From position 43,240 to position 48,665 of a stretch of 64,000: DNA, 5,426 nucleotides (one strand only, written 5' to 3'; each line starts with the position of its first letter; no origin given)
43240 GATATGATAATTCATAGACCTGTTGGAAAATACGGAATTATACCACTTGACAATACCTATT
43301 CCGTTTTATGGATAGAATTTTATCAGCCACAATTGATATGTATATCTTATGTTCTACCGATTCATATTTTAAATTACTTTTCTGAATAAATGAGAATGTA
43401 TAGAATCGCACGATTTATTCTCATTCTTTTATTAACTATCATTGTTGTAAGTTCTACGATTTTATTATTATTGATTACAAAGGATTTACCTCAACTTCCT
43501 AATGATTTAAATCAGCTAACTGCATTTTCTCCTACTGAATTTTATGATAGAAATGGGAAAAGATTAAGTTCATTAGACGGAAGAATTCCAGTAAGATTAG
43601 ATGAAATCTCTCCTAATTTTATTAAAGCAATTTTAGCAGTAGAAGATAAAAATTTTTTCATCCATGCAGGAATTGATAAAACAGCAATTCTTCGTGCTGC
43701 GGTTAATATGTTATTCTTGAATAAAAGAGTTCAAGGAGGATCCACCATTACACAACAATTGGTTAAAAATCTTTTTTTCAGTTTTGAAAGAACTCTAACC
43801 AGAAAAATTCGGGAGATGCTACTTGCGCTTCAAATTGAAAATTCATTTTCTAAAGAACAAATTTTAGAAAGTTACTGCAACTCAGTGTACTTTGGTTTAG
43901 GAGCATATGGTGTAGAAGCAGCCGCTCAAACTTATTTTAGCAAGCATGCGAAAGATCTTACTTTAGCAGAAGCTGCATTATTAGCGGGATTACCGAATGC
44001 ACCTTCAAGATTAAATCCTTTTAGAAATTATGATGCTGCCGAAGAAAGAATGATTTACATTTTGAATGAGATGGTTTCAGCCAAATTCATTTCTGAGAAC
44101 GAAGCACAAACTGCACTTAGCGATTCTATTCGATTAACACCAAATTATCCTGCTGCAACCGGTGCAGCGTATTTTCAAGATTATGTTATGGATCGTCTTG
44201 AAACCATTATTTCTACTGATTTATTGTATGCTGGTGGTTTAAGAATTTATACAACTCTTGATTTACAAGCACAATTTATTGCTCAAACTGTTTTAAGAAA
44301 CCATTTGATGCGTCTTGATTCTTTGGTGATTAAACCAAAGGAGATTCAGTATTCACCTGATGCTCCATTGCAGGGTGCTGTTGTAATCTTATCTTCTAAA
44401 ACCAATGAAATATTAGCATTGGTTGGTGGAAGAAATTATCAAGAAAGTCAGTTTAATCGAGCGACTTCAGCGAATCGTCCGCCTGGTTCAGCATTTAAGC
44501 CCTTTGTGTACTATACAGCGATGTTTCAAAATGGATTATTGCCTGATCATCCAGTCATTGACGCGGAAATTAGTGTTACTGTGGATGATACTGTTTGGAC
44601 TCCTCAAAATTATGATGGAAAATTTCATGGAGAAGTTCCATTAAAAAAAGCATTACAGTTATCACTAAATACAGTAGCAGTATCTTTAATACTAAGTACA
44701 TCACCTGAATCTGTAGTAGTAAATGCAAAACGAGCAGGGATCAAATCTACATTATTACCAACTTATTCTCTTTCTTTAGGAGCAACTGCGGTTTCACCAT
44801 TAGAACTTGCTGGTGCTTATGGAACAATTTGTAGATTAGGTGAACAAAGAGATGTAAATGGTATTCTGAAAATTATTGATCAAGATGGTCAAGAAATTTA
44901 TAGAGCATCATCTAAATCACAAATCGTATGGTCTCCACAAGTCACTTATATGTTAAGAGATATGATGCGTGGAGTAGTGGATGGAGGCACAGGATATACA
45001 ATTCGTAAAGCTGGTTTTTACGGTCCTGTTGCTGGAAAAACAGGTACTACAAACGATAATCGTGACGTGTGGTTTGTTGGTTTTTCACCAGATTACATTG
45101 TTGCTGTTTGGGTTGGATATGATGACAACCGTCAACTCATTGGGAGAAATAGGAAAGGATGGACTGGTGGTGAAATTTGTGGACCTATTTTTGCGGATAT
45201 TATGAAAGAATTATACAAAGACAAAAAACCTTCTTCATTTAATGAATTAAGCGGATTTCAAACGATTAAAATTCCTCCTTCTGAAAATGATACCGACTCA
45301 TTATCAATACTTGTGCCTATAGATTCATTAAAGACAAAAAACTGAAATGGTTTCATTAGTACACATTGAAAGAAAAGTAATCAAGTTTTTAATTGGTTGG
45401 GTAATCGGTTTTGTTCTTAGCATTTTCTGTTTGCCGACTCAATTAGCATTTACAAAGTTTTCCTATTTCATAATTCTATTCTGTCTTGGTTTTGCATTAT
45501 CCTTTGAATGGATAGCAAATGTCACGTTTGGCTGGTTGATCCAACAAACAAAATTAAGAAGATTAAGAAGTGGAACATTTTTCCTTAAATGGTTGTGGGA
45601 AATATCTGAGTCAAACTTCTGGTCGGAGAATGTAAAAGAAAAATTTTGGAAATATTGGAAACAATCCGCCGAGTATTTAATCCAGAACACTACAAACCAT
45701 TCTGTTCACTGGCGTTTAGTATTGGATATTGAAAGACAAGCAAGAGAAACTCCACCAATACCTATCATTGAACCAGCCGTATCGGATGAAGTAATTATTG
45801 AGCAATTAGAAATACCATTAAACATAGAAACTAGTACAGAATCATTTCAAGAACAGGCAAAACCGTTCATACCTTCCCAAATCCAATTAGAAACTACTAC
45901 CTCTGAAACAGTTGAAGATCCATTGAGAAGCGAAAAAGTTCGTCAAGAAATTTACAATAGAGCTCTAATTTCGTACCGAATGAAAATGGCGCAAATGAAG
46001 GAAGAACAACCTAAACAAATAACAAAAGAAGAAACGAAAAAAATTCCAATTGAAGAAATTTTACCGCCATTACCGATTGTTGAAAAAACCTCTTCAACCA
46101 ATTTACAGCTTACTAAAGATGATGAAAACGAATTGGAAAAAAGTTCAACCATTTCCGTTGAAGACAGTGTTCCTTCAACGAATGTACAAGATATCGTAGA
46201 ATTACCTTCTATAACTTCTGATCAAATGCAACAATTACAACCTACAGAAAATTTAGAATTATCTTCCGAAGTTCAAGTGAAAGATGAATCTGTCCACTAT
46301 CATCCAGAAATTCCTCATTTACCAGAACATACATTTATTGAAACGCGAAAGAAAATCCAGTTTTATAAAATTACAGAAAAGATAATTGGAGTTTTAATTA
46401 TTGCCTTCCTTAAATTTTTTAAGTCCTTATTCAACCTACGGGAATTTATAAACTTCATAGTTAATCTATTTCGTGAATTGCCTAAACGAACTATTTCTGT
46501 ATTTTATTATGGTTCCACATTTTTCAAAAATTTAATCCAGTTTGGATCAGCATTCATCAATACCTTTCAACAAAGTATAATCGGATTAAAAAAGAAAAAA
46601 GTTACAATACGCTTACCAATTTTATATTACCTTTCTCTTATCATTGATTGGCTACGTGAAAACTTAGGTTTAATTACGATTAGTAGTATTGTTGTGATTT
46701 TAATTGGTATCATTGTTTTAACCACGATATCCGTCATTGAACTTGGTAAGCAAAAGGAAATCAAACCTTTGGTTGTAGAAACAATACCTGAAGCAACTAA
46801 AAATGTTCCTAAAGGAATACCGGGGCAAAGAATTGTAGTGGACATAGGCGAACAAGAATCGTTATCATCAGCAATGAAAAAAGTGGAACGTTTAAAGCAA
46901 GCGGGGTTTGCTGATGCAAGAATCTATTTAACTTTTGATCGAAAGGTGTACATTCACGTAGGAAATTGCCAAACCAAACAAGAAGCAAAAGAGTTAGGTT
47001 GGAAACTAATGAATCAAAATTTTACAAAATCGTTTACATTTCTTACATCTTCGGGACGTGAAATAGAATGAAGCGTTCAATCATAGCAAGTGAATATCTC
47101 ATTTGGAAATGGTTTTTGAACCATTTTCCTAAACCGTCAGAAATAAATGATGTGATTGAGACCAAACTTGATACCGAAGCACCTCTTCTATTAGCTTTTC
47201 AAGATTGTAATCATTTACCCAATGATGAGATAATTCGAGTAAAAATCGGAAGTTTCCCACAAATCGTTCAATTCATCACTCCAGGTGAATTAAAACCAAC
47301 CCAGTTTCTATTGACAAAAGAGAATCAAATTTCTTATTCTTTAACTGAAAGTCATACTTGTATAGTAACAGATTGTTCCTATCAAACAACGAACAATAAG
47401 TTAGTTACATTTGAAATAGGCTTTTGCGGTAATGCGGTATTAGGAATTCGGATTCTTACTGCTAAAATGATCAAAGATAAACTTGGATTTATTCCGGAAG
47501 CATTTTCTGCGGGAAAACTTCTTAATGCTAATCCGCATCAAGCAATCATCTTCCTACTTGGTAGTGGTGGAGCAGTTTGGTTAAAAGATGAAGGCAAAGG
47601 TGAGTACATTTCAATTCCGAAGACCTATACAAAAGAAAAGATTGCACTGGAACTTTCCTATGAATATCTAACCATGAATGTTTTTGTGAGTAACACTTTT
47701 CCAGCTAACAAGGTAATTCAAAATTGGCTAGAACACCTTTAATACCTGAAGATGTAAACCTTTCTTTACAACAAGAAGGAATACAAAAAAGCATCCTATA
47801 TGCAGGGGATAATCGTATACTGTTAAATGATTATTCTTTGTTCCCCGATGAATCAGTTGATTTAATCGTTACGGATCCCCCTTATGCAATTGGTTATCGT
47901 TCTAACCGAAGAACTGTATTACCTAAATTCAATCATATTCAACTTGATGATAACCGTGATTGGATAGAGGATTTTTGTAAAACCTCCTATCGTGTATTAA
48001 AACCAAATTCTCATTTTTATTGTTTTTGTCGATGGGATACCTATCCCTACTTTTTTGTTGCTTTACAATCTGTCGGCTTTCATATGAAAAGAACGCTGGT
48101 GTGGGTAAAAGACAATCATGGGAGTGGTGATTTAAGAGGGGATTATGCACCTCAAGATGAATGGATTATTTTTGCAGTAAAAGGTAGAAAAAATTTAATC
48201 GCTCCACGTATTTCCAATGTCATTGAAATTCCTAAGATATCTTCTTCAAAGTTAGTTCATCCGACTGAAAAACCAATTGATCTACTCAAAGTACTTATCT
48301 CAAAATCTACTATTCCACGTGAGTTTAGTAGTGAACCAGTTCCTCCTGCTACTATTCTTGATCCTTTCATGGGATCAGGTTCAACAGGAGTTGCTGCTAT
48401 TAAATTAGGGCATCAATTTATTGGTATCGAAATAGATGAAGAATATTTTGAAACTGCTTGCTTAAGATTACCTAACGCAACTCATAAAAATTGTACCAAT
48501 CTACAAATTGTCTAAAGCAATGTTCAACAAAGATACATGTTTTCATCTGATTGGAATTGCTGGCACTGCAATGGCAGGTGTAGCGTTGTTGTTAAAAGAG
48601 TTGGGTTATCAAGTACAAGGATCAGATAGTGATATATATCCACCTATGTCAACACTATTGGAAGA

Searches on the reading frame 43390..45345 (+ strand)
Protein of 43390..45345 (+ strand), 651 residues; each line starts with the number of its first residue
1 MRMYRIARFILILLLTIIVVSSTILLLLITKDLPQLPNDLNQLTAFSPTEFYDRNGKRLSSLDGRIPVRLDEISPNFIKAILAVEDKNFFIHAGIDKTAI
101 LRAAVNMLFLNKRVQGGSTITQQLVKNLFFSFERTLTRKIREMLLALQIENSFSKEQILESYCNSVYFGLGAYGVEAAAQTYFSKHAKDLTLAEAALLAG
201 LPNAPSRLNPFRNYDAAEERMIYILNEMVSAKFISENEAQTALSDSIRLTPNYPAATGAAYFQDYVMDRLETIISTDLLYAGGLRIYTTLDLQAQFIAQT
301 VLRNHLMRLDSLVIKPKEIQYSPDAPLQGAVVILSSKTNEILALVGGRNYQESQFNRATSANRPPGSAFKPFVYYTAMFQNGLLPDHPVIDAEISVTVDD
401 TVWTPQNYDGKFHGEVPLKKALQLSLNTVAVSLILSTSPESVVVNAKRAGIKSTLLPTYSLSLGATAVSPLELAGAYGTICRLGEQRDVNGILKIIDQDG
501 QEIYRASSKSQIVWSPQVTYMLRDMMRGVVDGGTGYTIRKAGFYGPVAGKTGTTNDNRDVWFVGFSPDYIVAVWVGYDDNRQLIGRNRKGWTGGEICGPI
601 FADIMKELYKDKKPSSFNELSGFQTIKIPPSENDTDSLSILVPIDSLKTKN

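Call 88: search_protein_families(library=pfam, proteins=[window:43390-45345:+], max_evalue=0.0001)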
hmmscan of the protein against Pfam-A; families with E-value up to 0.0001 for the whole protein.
window:43390-45345:+ (651 aa): 2 families
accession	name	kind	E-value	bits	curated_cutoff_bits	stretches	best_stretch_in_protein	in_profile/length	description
PF00912.28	Transgly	-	1.4e-64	217.3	27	1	64-228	13-177/178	Transglycosylase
PF00905.27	Transpeptidase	-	2.8e-29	102.7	22.1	1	329-606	1-299/299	Penicillin binding protein transpeptidase domain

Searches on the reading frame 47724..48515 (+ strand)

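Call 88: search_protein_families(library=pfam, proteins=[window:47724-48515:+], max_evalue=0.0001)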
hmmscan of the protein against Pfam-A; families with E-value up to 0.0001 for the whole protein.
window:47724-48515:+ (263 aa): 1 family
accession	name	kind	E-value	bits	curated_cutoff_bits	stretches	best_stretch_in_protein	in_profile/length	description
PF01555.25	N6_N4_Mtase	-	3.2e-36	125.8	26.7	1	45-245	1-219/221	DNA methylase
